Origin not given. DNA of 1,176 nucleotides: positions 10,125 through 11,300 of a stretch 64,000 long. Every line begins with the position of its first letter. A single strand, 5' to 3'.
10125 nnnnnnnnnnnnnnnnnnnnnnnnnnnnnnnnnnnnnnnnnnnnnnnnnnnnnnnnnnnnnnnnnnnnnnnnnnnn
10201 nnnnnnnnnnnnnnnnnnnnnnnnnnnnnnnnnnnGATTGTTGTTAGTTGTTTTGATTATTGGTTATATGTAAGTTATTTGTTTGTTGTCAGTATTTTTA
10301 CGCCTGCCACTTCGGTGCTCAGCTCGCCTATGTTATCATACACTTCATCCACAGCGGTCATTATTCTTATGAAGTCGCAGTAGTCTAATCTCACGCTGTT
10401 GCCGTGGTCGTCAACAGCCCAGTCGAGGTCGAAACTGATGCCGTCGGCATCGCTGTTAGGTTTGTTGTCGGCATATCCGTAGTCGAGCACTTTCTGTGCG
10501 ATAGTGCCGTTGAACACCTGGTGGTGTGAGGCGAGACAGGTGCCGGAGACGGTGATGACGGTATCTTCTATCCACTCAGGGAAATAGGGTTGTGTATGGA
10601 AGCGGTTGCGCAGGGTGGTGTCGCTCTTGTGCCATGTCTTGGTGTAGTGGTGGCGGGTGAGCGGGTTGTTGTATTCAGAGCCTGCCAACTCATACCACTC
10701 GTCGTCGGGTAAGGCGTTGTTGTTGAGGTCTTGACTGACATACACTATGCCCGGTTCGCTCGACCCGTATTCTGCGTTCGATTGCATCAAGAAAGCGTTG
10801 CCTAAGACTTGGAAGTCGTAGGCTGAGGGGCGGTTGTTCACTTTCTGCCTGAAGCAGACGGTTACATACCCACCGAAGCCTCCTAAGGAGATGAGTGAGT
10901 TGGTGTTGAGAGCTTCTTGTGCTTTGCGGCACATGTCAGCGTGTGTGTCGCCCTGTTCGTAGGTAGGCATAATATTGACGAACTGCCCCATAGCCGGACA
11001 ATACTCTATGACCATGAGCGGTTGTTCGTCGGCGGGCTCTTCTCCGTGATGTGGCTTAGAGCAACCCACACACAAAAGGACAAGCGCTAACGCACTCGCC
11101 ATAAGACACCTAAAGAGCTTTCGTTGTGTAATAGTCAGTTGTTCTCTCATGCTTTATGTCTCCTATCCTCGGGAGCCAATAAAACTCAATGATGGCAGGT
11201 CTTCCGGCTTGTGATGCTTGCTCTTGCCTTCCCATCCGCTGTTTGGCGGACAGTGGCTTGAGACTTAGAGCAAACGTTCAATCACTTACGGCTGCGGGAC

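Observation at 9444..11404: Cobalamin riboswitch controlling a two-lipoprotein operon with no transporter or B12-dependent enzyme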

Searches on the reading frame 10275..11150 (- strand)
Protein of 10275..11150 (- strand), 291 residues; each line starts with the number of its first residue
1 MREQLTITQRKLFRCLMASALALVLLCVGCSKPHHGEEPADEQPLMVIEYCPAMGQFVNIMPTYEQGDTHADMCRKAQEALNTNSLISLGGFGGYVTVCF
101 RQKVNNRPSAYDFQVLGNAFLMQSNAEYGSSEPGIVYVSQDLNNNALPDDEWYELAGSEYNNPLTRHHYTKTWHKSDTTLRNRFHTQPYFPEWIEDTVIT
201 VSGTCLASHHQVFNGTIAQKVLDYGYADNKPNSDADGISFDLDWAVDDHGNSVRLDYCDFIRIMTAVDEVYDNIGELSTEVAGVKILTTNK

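Call 5: search_protein_families(library=ncbifam, proteins=[window:10275-11150:-], max_evalue=0.01)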
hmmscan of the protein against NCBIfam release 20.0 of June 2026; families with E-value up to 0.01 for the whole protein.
window:10275-11150:- (291 aa): 0 families

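Call 6: search_protein_families(library=pfam, proteins=[window:10275-11150:-], max_evalue=0.01)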
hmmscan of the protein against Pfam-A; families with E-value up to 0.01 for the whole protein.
window:10275-11150:- (291 aa): 0 families

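Call 8: search_solved_structures(query=window:10275-11150:-, max_evalue=1, show_alignments=2)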
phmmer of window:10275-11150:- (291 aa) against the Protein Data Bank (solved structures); distinct sequences matched with E-value up to 1: 3.
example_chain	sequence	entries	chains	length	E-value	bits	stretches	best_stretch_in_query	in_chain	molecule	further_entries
8blw_B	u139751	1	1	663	2.9e-54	187.3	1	46-285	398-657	YncE family protein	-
7biz_A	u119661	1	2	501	2.5e-34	121.9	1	46-288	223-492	Cell surface protein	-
4yok_A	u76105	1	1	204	0.16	14.2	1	110-207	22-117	Putative flagellar protein FliS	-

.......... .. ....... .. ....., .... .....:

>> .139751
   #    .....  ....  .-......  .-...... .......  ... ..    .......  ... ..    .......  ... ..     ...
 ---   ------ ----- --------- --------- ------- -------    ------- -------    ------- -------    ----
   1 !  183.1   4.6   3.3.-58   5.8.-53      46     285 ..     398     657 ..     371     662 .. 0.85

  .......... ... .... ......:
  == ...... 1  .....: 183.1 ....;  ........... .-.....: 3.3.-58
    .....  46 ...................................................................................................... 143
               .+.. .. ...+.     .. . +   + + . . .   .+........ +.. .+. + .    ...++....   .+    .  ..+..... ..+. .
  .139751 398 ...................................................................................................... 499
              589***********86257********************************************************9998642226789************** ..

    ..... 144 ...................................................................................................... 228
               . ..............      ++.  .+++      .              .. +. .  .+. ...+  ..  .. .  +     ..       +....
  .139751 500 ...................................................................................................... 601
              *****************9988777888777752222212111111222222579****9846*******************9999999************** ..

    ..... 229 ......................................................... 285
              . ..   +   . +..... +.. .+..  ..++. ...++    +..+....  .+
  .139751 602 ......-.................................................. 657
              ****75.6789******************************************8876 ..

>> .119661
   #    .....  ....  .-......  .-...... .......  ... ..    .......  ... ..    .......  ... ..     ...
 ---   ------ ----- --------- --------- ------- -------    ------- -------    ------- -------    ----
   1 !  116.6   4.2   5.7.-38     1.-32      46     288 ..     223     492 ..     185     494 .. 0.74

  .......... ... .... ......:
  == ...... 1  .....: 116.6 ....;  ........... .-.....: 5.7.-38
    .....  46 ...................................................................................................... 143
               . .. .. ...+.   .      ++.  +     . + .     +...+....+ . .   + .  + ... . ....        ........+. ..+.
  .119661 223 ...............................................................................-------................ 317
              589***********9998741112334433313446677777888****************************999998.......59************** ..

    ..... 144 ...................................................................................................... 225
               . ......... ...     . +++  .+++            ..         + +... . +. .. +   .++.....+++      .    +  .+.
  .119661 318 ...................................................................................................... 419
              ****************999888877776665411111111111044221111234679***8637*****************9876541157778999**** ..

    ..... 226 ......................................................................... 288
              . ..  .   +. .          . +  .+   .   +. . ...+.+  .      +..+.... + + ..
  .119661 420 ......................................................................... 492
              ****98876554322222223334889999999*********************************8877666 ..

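Call 27: find_homologous_proteins(query=window:10275-11150:-, max_evalue=1e-10)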
Query window:10275-11150:- (291 aa): 1981 proteins with E <= 1e-10 among 2468 candidates; the best 120 are listed.
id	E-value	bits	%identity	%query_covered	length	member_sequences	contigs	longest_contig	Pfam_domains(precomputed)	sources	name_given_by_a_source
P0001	7.7e-198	673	99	100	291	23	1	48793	-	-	-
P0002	3.8e-111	389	60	94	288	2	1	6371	-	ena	-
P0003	2.3e-110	386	59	94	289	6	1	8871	-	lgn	-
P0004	6.7e-110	385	63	94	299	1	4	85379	-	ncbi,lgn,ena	-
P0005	9.6e-108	378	56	96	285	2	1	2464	-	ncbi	-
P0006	1.1e-106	374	58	95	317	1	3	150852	-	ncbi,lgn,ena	-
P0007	3.3e-104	366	57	95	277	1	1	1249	-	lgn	-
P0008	3.1e-103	363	58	94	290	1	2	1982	-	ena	-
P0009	5.5e-103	362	58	92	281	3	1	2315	-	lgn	-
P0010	1.5e-102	361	61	90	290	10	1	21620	-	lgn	-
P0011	2.2e-101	357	58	93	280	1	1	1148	-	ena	-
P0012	1.6e-100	354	58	95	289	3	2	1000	-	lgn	-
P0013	3.0e-99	350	54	94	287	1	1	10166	-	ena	-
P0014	3.4e-97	343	58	93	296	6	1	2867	-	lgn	-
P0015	4.2e-96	340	55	93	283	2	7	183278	-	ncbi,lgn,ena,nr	ncbi:MAG: hypothetical protein IJ776_05440 [Paludibacteraceae bacterium]|nr:hypothetical protein [Pa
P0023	7.7e-77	276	49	91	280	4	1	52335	-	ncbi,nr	ncbi:MAG: PKD domain-containing protein [Paludibacteraceae bacterium]|nr:PKD domain-containing prote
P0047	6.4e-64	234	42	96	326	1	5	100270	-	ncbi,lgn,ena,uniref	ncbi:PKD domain-containing protein [Petrimonas sp.]|uniref:PKD domain-containing protein n=1 Tax=Pet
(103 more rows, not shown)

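Call 28: find_encoding_contigs(protein=P0004, flank=8000, max_places=2)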
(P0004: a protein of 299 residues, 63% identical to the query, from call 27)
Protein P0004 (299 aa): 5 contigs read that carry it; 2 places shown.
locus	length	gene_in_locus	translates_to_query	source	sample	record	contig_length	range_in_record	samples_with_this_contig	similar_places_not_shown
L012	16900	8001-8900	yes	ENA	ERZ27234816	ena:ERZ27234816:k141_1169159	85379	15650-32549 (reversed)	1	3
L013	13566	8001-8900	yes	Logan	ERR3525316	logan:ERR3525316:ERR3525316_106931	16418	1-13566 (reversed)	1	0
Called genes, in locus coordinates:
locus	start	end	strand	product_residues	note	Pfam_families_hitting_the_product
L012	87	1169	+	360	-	-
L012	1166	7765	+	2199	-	PF14873:BNR_assoc_N (faint), PF14717:DUF4465, PF18962:Por_Secre_tail (weak)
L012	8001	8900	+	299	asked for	-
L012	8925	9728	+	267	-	PF14717:DUF4465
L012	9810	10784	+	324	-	PF03793:PASTA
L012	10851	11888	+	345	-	PF01479:S4 (weak), PF00849:PseudoU_synth_2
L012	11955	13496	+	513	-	PF00072:Response_reg, PF08665:PglZ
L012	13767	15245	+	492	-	PF01232:Mannitol_dh, PF08125:Mannitol_dh_C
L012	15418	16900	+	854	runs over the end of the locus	PF11897:DUF3417, PF00343:Phosphorylase, PF28476:GlgP_C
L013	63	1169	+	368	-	-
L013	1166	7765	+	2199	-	PF14873:BNR_assoc_N (faint), PF14717:DUF4465, PF18962:Por_Secre_tail (weak)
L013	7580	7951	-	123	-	-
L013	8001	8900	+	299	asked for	-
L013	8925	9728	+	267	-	PF14717:DUF4465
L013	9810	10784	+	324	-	PF03793:PASTA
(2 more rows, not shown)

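Call 29: find_encoding_contigs(protein=P0006, flank=8000, max_places=2)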
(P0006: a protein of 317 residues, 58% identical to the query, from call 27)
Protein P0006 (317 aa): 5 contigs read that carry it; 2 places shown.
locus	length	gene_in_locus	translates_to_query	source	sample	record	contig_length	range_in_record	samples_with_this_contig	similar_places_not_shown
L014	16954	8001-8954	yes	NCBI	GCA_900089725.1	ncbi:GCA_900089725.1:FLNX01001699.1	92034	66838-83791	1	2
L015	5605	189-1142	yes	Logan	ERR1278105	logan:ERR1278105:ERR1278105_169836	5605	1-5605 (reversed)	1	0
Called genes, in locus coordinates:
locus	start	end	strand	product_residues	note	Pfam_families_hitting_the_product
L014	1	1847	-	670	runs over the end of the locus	PF06874:FBPase_2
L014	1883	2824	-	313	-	PF00781:DAGK_cat, PF19279:YegS_C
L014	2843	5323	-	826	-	PF00703:Glyco_hydro_2, PF02836:Glyco_hydro_2_C, PF16355:DUF4982, PF18565:Glyco_hydro2_C5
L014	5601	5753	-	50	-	PF14128:DUF4295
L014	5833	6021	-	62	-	PF00471:Ribosomal_L33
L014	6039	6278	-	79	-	PF00830:Ribosomal_L28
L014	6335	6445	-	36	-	-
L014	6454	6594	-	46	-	-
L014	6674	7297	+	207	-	PF00239:Resolvase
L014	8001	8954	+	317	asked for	-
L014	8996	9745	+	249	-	PF14717:DUF4465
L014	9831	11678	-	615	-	PF08757:CotH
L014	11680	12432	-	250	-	PF00483:NTP_transferase, PF12804:NTP_transf_3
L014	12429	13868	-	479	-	PF01636:APH, PF22740:PapZ_C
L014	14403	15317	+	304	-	PF00924:MS_channel_2nd, PF21082:MS_channel_3rd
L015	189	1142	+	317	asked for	-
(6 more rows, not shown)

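Call 30: find_encoding_contigs(protein=P0015, flank=8000, max_places=2)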
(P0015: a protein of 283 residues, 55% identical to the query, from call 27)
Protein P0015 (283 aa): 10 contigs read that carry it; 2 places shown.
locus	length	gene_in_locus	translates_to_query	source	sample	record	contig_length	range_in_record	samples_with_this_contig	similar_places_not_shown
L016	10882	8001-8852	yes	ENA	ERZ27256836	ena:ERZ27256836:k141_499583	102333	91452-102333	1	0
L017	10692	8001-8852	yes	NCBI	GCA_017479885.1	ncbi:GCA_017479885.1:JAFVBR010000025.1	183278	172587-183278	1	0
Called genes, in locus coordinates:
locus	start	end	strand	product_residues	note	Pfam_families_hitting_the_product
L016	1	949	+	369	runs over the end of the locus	-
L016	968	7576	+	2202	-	PF14873:BNR_assoc_N (faint), PF18962:Por_Secre_tail (faint), PF14717:DUF4465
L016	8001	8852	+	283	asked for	-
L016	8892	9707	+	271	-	PF14717:DUF4465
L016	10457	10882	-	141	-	?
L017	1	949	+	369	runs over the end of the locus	-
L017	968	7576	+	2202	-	PF14873:BNR_assoc_N (faint), PF18962:Por_Secre_tail (faint), PF14717:DUF4465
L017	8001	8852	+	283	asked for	-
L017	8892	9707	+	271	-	PF14717:DUF4465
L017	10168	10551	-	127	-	-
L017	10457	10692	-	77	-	PF18925:DUF5675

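Call 32: find_encoding_contigs(protein=P0023, flank=8000, max_places=1)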
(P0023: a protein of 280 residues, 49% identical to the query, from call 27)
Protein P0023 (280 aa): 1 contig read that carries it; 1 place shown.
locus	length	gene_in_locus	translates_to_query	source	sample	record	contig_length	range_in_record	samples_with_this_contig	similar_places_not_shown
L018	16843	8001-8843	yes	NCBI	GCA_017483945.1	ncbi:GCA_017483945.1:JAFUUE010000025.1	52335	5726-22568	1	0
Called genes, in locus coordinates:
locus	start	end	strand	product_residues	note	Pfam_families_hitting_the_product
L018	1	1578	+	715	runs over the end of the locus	PF00128:Alpha-amylase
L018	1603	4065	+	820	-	PF00703:Glyco_hydro_2, PF02836:Glyco_hydro_2_C, PF16355:DUF4982, PF18565:Glyco_hydro2_C5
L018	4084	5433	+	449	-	PF00128:Alpha-amylase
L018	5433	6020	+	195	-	PF23023:Anti-Pycsar_Apyc1 (weak), PF00753:Lactamase_B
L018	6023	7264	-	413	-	PF02492:cobW, PF07683:CobW_C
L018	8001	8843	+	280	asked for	-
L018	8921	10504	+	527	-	PF14717:DUF4465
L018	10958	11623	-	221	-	-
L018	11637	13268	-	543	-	PF03781:FGE-sulfatase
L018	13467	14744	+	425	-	PF00919:UPF0004, PF04055:Radical_SAM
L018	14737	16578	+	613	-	PF07676:PD40 (faint), PF13620:CarboxypepD_reg (faint), PF05359:DUF748 (faint), PF00691:OmpA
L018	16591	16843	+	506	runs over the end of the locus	-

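Call 33: find_encoding_contigs(protein=P0047, flank=8000, max_places=1)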
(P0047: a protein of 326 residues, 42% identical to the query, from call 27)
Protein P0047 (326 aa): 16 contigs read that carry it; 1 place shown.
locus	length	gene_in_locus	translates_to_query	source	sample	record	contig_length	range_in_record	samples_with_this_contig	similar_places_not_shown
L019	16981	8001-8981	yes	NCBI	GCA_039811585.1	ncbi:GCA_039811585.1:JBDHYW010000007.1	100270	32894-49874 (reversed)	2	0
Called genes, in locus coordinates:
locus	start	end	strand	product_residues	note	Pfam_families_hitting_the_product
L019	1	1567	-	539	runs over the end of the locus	PF00664:ABC_membrane, PF00005:ABC_tran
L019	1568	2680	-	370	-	PF14907:NTP_transf_5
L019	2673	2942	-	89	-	-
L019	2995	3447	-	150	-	-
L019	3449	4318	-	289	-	PF27840:ScmC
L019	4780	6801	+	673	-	PF07715:Plug, PF14905:OMP_b-brl_3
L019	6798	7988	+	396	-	PF16819:DUF5074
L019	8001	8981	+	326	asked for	-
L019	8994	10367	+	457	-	PF16820:PKD_3, PF00801:PKD (weak), PF13360:PQQ_2 (faint), PF16819:DUF5074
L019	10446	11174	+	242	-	PF14717:DUF4465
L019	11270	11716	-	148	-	-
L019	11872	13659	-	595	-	PF00009:GTP_EFTU, PF03144:GTP_EFTU_D2, PF14492:EFG_III (faint), PF00679:EFG_C, PF06421:LepA_C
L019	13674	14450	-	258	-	PF09520:HinfI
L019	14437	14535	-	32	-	-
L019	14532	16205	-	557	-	PF01555:N6_N4_Mtase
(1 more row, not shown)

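Call 34: find_encoding_contigs(protein=P0010, flank=8000, max_places=1)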
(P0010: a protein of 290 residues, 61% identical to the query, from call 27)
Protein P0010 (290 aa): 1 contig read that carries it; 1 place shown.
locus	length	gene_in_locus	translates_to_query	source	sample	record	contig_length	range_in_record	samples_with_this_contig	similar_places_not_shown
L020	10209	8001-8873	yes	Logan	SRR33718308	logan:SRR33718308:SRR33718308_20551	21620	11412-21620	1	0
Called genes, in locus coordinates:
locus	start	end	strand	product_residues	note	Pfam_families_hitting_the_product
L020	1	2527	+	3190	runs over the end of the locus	PF13385:Laminin_G_3, PF19190:BACON_2 (weak), PF18962:Por_Secre_tail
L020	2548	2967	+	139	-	-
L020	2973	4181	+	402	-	PF00691:OmpA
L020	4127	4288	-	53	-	-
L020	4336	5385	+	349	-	PF19867:DUF6340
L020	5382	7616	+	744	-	PF05170:AsmA, PF05359:DUF748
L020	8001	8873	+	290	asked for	-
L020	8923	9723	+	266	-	PF14717:DUF4465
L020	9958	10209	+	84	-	?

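Call 37: find_related_loci(query=A1, collection=genome_contigs, flank=7000)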
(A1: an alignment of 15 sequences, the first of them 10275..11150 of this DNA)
Query A1 (291 aa) in genome_contigs; peptide patterns used: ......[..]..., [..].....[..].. (x = any residue, [..] = any of these).
597 stretches matched a pattern (row limit reached: there are more); 578 encode a relative of the query (tblastn E <= 1e-3); the best 80 are kept; 80 distinct loci.
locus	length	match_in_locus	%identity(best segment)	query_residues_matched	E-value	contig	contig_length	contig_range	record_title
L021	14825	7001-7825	63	15-287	2e-113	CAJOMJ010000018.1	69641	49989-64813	Paludibacteraceae bacterium isolate Reindeer_2_mag_15 genome assembly, contig: scaffold_543, whole genome shotgun sequen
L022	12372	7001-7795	61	30-289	3e-106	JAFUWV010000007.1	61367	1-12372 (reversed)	MAG: Paludibacteraceae bacterium isolate RGIG4898 Roe_deer_Rumen-2__c4570, whole genome shotgun sequence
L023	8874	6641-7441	60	30-291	2e-105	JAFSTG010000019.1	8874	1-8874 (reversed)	MAG: Paludibacteraceae bacterium isolate RGIG3453 Goat_Rumen.Co__c443351, whole genome shotgun sequence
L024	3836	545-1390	54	4-286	3e-102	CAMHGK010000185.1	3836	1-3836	MAG: uncultured Bacteroidales bacterium isolate SRR11784281_bin.17_metaWRAP_v1.3_MAG genome assembly, contig: ERZ1220335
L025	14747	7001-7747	55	38-283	4e-89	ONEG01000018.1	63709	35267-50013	uncultured Bacteroidales bacterium isolate RUG225 genome assembly, contig: scaffold_692, whole genome shotgun sequence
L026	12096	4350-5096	56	38-283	8e-89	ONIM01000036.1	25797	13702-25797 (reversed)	uncultured Bacteroidales bacterium isolate RUG337 genome assembly, contig: scaffold_1772, whole genome shotgun sequence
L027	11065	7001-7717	58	47-284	6e-88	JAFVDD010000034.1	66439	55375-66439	MAG: Paludibacteraceae bacterium isolate RGIG5062 Roe_deer_Rumen.Co__c823842, whole genome shotgun sequence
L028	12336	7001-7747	55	38-283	9e-88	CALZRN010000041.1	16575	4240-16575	MAG: uncultured Bacteroidales bacterium isolate SRR5976181_bin.53_metaWRAP_v1.3_MAG genome assembly, contig: ERZ8810624.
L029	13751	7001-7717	55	47-284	3e-87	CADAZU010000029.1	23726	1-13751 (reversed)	MAG: uncultured Bacteroidales bacterium isolate RUG13776 genome assembly, contig: RUG13776_asm_29, whole genome shotgun 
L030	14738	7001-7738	55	47-290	6e-87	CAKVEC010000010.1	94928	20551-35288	MAG: uncultured Bacteroidales bacterium isolate REFINED_METABAT215_TOP10_CONTIGS_1500_ASSEMBLY_K77_MERGED__Hadza_MoBio_h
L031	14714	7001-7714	55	47-283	5e-86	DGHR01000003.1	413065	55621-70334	MAG TPA_asm: Bacteroidales bacterium UBA3843 UBA3843_contig_303, whole genome shotgun sequence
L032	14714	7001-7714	54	47-283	6e-86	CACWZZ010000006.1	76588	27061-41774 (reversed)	MAG: uncultured Bacteroidales bacterium isolate RUG11067 genome assembly, contig: RUG11067_asm_6, whole genome shotgun s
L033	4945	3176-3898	54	47-283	1e-84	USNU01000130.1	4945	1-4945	uncultured Bacteroidales bacterium isolate UMGS1902 genome assembly, contig: NODE_6812_length_4945_cov_2.183845, whole g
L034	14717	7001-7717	54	47-284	4e-84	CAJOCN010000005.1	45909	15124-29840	Paludibacteraceae bacterium isolate Sheep_1_mag_28 genome assembly, contig: scaffold_365, whole genome shotgun sequence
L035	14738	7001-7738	51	47-291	1e-83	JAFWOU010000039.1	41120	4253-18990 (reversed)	MAG: Paludibacteraceae bacterium isolate RGIG5934 Sheep_Omasum-1__c803609, whole genome shotgun sequence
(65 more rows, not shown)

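Call 59: predict_structure(alignment_id=A1)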
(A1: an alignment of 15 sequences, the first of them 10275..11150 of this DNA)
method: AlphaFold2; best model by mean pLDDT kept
length: 291 residues; sequences in the alignment: 15
mean_pLDDT: 83.2   pTM: 0.79
mean pLDDT of the five models: 83.2, 80.5, 80.2, 80.1, 75.1
residues with pLDDT >= 90: 130; 70-90: 118; 50-70: 27; < 50: 16
segments of 3 or more residues with pLDDT < 50: 30-41
pLDDT, mean of each block of 10 residues (from residue 1): 58 80 68 42 82 71 82 93 90 94 91 89 82 94 92 96 96 74 67 82 92 84 87 82 96 97 93 78 83 34
secondary structure, 60 per line:
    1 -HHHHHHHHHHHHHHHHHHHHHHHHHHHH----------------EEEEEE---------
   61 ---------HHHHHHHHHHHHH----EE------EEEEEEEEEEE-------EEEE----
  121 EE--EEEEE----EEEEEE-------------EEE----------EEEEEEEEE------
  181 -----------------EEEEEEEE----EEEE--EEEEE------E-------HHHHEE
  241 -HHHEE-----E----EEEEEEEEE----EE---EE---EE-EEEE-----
elements in order: H2-29 E46-51 H70-82 E95-105 E113-116 E125-129 E134-139 E153-155 E166-174 E198-205 E210-213 E216-220 H235-238 E257-265 E283-286

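Call 64: fold_search(model_id=the predicted structure, library=pdb)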
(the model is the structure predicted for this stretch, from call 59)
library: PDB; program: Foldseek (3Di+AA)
matches with E <= 10: 372; with E <= 0.001: 3
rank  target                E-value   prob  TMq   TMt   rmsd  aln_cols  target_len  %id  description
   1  8blw_B                8.1e-26  1.00  0.77  0.37   2.4       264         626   43  Vitamin B12 transporter BtuB1 with lipoprotein BtuG1 from B. theta (released 2023-08-16)
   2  7biz_B                2.2e-20  1.00  0.75  0.48   3.4       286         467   33  Structure of a B12 binding lipoprotein from Bacteroides thetaiotaomicron (released 2022-03-02)
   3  7biz_A                2.6e-20  1.00  0.75  0.46   3.6       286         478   33  Structure of a B12 binding lipoprotein from Bacteroides thetaiotaomicron (released 2022-03-02)
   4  8tsm                  9.5e-03  0.57  0.26  0.23  14.2       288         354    9  Crystal structure of chicken Netrin-1 LN LE1-2 (released 2024-08-28)
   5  6fkq_A                1.3e-02  0.54  0.27  0.21  15.4       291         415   11  THE CRYSTAL STRUCTURE OF A FRAGMENT OF NETRIN-1 IN COMPLEX WITH A FRAGMENT OF DRAXIN (released 2018-03-21)
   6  4a44                  3.5e-02  0.77  0.25  0.47  11.3       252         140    9  CpGH89CBM32-5, from Clostridium perfringens, in complex with the Tn Antigen (released 2012-04-04)
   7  4a41                  4.2e-02  0.75  0.25  0.46  11.4       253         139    8  CpGH89CBM32-5, from Clostridium perfringens, in complex with galactose (released 2012-04-04)
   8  7z8b_C                4.7e-02  0.51  0.25  0.07  14.7       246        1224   10  Structure of CRL7FBXW8 reveals coupling with CUL1-RBX1/ROC1 for multi-cullin-RING E3-catalyzed ubiquitin ligation (released 2022-08-24)
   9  7vmt_E                5.6e-02  0.54  0.24  0.42  12.4       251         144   10  Crystal structure of murine N-acetylglucosaminyl transferase IVa (GnT-IVa) lectin domain in unliganded form (released 2022-06-15)
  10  7vmt_B                5.6e-02  0.44  0.23  0.39  12.8       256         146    9  Crystal structure of murine N-acetylglucosaminyl transferase IVa (GnT-IVa) lectin domain in unliganded form (released 2022-06-15)
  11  8k35_A                5.6e-02  0.05  0.12  0.06  22.3       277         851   10  Structure of the bacteriophage lambda tail tip complex (released 2023-11-15)
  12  4ui9_L                5.9e-02  0.51  0.22  0.33  13.8       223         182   11  Atomic structure of the human Anaphase-Promoting Complex (released 2015-06-17)
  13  7q1w_A                6.2e-02  0.35  0.21  0.09  12.3       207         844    7  Ruminococcus gnavus ATC29149 endo-beta-1,4-galactosidase (RgGH98) E411A in complex with blood group A (BgA II) tetrasa (released 2022-03-16)
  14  4uap_B                6.6e-02  0.57  0.26  0.45  11.7       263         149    9  X-ray structure of GH31 CBM32-2 bound to GalNAc (released 2015-10-07)
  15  4m00_A                7.8e-02  0.12  0.20  0.14  13.8       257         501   10  Crystal structure of the ligand binding region of staphylococcal adhesion SraP (released 2014-06-18)
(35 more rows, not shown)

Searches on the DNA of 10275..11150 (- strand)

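Call 31: search_rna_families(sources=[L012, L014, L016], threshold=gathering)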
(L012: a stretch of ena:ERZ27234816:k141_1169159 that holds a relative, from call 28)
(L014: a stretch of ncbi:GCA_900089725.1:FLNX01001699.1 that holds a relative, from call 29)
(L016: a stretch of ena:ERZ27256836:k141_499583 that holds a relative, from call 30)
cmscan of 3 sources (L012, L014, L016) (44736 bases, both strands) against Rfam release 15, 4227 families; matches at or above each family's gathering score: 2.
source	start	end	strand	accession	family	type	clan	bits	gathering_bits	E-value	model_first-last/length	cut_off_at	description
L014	7852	8059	+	RF00174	Cobalamin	Cis-reg; riboswitch;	CL00101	103.4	31.5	6.2e-25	1-189/189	no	Cobalamin riboswitch aptamer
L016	7717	7968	+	RF00174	Cobalamin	Cis-reg; riboswitch;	CL00101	74.5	31.5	1.2e-16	1-189/189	no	Cobalamin riboswitch aptamer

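Call 35: search_rna_families(sources=[L012, L018, L019, L020], threshold=evalue, max_evalue=0.01)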
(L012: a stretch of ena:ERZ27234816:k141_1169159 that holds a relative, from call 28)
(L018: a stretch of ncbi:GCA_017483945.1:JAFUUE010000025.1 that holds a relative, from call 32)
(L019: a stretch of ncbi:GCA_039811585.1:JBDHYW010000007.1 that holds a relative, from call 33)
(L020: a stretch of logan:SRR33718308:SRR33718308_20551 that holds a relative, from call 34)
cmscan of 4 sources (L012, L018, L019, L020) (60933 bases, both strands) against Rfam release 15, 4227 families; matches with E-value up to 0.01: 3.
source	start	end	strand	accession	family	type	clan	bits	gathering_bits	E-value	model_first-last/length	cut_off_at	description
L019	4420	4666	+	RF00174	Cobalamin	Cis-reg; riboswitch;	CL00101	95.1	31.5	2e-22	1-189/189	no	Cobalamin riboswitch aptamer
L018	7792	7957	+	RF00174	Cobalamin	Cis-reg; riboswitch;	CL00101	84.4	31.5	2.2e-19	1-189/189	no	Cobalamin riboswitch aptamer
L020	7717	7970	+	RF00174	Cobalamin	Cis-reg; riboswitch;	CL00101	74.1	31.5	2e-16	1-189/189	no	Cobalamin riboswitch aptamer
